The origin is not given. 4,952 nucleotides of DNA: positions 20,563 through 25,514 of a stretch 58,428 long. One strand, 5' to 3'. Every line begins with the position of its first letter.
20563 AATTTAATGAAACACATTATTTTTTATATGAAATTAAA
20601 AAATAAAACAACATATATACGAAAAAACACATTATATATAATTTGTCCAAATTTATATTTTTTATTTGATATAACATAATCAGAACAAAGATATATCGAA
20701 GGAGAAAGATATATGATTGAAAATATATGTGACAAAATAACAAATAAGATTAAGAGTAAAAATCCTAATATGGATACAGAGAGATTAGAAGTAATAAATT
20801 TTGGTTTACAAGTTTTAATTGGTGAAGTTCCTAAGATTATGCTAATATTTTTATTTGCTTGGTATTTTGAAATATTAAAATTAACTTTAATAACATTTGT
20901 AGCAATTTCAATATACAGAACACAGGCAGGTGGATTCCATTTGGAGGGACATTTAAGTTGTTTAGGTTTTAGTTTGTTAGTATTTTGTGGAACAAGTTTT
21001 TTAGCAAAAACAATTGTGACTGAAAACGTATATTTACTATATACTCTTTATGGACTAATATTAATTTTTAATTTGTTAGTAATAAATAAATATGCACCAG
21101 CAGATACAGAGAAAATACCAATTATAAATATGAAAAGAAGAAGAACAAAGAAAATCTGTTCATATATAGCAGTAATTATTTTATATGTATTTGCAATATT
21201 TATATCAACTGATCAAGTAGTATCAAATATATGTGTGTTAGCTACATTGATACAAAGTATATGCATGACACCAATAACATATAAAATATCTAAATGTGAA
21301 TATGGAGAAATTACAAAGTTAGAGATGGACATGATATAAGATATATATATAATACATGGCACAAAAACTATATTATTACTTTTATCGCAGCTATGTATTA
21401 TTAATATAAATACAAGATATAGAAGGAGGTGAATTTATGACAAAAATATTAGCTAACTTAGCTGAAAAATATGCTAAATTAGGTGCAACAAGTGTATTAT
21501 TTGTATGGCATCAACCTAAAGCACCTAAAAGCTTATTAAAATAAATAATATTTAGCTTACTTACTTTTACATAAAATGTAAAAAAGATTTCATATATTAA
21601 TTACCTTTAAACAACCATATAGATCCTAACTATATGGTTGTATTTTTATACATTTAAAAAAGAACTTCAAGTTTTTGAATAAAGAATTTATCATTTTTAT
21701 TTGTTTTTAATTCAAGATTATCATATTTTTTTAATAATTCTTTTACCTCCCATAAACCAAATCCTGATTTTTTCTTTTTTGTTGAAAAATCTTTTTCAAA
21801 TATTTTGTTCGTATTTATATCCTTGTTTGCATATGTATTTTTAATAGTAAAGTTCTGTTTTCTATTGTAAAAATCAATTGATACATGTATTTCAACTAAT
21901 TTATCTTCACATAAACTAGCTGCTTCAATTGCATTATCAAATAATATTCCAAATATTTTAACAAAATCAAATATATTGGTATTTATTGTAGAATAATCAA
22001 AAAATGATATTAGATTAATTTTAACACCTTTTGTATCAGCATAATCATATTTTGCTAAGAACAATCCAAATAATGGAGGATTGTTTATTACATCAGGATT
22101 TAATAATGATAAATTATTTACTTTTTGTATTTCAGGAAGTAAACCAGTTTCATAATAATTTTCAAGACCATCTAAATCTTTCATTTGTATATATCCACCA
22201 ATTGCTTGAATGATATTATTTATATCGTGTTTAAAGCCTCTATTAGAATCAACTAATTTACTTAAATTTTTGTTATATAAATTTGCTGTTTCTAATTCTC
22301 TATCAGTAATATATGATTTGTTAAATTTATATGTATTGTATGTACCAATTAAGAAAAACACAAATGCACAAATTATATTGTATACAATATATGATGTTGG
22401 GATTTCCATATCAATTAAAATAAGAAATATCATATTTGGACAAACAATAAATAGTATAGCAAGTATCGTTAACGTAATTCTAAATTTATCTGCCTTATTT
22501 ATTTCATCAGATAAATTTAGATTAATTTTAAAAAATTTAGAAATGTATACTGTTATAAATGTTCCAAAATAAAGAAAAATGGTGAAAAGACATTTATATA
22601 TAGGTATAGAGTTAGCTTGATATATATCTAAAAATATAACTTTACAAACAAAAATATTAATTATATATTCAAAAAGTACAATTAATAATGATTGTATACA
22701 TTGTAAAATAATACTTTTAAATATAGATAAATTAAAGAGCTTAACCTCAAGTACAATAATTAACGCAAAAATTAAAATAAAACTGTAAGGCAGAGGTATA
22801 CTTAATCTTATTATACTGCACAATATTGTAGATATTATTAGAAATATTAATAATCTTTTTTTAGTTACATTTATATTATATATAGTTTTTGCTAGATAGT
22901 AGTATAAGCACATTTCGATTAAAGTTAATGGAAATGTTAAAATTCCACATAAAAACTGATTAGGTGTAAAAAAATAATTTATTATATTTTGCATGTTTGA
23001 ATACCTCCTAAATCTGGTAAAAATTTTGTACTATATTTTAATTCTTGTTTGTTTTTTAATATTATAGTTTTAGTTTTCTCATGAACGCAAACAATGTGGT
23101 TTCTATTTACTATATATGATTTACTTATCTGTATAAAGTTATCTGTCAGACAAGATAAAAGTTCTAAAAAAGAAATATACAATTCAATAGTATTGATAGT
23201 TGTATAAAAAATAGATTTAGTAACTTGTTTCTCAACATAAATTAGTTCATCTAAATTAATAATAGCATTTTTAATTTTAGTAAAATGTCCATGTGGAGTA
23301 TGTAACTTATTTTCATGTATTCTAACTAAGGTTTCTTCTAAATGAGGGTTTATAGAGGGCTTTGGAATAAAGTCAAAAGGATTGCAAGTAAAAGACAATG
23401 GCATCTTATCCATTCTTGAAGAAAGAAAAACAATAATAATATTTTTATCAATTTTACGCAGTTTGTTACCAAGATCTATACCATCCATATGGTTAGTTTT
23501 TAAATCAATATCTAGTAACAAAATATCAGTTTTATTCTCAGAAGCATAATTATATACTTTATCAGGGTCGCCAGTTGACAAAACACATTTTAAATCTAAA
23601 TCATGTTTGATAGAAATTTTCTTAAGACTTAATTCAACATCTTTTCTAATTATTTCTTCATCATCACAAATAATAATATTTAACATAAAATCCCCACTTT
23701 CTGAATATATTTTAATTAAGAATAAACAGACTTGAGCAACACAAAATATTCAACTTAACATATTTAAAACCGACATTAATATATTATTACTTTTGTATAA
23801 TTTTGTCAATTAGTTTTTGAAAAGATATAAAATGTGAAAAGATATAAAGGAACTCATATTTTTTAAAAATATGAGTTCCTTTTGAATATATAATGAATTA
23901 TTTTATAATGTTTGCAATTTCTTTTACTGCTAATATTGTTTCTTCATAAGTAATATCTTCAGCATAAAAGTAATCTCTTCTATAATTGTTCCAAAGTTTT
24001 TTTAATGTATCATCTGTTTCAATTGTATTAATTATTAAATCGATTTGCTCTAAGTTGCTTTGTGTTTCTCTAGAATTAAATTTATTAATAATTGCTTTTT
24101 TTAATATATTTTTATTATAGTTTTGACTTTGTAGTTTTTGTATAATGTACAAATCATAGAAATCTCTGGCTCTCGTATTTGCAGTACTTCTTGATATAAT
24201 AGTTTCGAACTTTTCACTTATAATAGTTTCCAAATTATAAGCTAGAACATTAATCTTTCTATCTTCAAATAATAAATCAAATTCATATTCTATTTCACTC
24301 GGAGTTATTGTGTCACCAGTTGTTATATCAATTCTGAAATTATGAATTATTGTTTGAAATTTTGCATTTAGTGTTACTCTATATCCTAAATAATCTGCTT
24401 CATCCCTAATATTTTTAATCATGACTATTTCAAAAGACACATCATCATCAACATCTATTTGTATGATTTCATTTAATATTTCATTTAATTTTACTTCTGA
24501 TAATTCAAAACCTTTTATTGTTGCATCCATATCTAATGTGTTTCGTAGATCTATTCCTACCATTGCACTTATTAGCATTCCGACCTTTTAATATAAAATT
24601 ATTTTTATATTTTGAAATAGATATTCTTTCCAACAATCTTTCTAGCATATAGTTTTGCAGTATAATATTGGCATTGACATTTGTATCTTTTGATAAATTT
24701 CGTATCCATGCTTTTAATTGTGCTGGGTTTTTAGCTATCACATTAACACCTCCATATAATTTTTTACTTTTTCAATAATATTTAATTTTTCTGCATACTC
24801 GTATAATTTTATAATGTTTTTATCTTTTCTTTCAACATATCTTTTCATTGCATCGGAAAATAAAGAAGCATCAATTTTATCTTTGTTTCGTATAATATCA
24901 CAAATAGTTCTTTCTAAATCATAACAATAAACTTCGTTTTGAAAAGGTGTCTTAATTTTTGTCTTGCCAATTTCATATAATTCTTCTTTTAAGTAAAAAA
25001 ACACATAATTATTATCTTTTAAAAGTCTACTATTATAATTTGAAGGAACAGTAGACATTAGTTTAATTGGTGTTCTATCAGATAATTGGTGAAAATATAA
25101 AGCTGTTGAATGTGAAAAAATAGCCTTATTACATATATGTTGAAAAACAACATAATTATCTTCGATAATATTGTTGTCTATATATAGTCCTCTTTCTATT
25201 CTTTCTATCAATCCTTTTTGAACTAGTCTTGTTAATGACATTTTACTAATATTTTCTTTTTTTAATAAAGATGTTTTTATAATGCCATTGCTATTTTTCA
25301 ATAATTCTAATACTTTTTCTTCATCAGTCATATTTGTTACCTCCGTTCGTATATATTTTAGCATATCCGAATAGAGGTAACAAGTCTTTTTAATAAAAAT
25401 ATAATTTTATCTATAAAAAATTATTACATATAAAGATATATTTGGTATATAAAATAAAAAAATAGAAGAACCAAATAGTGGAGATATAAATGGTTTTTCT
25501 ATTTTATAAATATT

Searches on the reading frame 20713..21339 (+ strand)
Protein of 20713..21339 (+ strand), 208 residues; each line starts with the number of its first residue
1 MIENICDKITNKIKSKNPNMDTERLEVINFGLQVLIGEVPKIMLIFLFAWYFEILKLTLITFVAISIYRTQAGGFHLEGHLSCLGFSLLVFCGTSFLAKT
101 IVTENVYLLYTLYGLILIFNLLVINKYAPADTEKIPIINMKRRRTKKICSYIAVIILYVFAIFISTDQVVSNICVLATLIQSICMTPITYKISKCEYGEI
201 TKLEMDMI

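Call 69: search_protein_families(library=pfam, proteins=[window:20713-21339:+], max_evalue=0.00001)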
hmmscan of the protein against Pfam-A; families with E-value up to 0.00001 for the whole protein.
window:20713-21339:+ (208 aa): 1 family
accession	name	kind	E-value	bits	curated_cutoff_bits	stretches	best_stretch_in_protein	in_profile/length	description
PF04647.20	AgrB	-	1e-36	126.5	23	1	7-184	2-184/185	Accessory gene regulator B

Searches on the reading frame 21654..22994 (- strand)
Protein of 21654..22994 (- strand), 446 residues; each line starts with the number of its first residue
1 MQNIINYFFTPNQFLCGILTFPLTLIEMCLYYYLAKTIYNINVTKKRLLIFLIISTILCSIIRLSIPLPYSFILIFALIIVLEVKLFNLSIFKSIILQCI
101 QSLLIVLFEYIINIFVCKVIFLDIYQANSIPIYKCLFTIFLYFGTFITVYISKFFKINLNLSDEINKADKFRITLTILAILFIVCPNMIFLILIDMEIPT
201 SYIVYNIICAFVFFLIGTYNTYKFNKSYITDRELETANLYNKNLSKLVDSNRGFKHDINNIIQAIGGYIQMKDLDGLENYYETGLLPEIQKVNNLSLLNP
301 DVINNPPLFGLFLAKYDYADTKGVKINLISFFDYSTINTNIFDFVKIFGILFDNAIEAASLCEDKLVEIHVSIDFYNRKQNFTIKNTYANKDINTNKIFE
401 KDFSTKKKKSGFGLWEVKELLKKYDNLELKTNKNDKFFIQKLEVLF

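Call 69: search_protein_families(library=pfam, proteins=[window:21654-22994:-], max_evalue=0.00001)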
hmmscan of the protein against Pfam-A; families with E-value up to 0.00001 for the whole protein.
window:21654-22994:- (446 aa): 1 family
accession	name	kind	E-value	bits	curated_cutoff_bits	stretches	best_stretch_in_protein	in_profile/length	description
PF14501.12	HATPase_c_5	-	6.3e-18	65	22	1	340-443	2-100/102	GHKL domain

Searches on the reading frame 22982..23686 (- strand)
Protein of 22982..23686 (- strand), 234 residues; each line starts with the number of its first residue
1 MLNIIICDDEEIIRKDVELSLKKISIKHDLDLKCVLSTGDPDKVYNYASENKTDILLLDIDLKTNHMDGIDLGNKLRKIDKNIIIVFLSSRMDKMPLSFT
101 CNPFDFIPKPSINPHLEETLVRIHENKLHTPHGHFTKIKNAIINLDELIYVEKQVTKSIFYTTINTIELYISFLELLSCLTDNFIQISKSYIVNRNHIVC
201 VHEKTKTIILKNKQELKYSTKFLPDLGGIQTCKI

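Call 69: search_protein_families(library=pfam, proteins=[window:22982-23686:-], max_evalue=0.00001)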
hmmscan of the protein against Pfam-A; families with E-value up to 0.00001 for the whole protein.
window:22982-23686:- (234 aa): 2 families
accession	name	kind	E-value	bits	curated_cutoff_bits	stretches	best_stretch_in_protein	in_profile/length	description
PF04397.21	LytTR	-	2.5e-13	50.5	22.6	1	142-226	5-93/98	LytTr DNA-binding domain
PF00072.30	Response_reg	-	7.9e-11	42.6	30.2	1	4-118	1-108/111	Response regulator receiver domain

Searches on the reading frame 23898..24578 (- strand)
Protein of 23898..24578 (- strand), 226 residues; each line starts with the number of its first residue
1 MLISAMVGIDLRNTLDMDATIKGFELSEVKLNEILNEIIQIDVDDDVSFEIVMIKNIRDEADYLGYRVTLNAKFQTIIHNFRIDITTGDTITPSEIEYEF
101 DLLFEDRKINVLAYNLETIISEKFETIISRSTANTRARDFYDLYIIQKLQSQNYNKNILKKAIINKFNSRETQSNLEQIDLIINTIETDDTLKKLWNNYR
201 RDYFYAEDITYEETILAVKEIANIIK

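Call 69: search_protein_families(library=pfam, proteins=[window:23898-24578:-], max_evalue=0.00001)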
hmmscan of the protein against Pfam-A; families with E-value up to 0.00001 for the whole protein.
window:23898-24578:- (226 aa): 1 family
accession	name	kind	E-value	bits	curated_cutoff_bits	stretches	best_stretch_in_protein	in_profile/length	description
PF08843.17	AbiEii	-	4e-28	99.4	22.5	1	2-209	22-229/238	Nucleotidyl transferase AbiEii toxin, Type IV TA system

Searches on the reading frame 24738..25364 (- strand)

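Call 69: search_protein_families(library=pfam, proteins=[window:24738-25364:-], max_evalue=0.00001)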
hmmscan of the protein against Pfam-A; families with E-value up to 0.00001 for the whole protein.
window:24738-25364:- (208 aa): 1 family
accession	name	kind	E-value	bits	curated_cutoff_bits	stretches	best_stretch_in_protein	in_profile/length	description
PF13338.12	AbiEi_4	-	1.4e-09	38.4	25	1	16-61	1-46/49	Transcriptional regulator, AbiEi antitoxin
